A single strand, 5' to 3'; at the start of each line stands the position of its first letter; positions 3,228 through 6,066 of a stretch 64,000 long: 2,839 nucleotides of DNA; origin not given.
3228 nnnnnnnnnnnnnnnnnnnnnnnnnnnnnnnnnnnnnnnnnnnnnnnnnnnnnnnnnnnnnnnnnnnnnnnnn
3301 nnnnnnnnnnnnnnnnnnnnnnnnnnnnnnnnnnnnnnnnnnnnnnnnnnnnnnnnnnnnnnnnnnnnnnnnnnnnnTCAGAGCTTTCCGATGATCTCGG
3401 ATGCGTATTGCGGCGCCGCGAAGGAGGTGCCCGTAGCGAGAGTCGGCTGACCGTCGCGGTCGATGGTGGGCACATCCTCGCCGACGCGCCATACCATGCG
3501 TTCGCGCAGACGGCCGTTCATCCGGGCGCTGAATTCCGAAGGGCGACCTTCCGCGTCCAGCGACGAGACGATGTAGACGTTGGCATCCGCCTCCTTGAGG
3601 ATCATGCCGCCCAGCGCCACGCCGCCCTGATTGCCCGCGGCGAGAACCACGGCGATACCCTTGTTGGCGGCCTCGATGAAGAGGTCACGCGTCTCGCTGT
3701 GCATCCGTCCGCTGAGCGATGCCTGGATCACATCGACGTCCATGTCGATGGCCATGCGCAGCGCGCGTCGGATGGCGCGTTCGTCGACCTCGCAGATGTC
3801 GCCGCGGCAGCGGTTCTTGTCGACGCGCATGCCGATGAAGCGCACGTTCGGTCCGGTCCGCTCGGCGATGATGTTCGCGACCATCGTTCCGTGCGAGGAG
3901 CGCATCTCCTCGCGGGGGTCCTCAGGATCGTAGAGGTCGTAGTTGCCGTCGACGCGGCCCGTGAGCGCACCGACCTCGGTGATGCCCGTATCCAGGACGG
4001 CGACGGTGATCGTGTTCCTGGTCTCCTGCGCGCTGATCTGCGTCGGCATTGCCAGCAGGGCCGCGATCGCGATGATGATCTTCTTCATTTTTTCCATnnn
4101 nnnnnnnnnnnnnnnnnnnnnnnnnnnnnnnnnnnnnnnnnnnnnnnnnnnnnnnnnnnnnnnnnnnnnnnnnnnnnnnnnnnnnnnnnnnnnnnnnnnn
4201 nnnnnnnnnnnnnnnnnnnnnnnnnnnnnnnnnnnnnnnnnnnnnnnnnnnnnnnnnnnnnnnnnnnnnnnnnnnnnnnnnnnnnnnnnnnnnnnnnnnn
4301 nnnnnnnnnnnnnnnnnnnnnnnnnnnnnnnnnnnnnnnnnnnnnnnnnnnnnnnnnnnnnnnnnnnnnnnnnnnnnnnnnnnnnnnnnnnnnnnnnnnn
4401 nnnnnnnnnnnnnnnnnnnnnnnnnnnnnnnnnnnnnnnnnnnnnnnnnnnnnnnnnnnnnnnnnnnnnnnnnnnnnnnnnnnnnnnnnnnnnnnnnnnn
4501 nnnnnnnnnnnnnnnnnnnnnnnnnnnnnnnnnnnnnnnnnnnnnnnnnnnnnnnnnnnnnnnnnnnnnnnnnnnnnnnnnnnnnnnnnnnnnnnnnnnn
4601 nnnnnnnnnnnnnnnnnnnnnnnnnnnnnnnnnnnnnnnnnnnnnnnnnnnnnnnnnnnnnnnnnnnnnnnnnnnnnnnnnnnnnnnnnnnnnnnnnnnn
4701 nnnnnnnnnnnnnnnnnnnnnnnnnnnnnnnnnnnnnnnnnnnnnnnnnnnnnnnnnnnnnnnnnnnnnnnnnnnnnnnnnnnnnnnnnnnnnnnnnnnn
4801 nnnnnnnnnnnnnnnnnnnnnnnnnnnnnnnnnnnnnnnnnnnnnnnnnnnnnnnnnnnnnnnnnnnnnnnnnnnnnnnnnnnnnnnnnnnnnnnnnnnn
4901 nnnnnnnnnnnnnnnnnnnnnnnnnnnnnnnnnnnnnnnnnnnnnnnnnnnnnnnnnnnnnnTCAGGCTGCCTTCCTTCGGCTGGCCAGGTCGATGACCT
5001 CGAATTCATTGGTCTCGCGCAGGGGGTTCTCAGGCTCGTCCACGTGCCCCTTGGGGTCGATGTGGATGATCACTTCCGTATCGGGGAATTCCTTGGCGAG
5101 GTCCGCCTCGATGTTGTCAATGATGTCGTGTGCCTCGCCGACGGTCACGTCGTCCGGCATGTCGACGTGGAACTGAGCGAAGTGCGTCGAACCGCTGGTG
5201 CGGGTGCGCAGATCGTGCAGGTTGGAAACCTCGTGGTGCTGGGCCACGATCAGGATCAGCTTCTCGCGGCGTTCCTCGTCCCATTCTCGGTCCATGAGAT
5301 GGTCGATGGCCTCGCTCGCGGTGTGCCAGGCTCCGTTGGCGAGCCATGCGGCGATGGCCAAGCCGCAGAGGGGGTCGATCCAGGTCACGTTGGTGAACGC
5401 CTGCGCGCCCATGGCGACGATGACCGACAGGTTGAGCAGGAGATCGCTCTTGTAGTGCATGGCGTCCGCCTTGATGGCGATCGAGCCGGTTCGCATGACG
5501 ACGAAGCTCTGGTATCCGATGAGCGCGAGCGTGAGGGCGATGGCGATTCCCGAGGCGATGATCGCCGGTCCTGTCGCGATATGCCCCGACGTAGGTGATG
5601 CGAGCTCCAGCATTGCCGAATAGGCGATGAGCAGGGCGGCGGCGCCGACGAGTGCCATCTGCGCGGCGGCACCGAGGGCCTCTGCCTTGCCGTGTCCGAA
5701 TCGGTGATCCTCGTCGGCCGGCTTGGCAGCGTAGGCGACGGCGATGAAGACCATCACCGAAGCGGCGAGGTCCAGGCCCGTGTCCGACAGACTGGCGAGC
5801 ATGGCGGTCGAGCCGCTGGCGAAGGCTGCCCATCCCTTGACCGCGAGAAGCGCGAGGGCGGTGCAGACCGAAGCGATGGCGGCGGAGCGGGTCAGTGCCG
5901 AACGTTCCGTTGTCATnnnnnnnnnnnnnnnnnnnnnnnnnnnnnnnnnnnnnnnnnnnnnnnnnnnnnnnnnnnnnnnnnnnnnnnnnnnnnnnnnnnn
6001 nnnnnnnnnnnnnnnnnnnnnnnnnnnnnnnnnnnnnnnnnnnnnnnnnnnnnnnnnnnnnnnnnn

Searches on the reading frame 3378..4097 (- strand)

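Call 18: search_protein_families(library=pfam, proteins=[window:3378-4097:-], max_evalue=0.01)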
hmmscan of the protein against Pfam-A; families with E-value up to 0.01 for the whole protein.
window:3378-4097:- (239 aa): 1 family
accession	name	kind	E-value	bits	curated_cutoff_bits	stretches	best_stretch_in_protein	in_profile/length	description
PF00082.27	Peptidase_S8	-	3e-14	53.4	21.8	1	28-230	2-245/288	Subtilase family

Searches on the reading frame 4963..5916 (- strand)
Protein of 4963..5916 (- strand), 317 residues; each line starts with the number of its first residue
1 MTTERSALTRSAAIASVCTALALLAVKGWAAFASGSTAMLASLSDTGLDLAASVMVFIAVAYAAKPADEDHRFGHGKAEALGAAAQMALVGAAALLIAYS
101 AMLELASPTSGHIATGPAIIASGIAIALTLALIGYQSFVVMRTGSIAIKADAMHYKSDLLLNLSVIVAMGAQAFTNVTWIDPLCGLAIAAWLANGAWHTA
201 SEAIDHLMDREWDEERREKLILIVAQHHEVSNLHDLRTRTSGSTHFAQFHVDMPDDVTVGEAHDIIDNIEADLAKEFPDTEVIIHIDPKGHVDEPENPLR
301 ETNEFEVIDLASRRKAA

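Call 18: search_protein_families(library=pfam, proteins=[window:4963-5916:-], max_evalue=0.01)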
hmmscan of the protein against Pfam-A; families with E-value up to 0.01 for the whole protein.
window:4963-5916:- (317 aa): 2 families
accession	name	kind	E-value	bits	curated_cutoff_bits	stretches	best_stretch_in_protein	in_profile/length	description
PF01545.26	Cation_efflux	-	7.1e-34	117.8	26.6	1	14-208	2-198/198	Cation efflux family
PF16916.11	ZT_dimer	-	1.3e-21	76.8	26.7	1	213-288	2-77/78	Dimerisation domain of Zinc Transporter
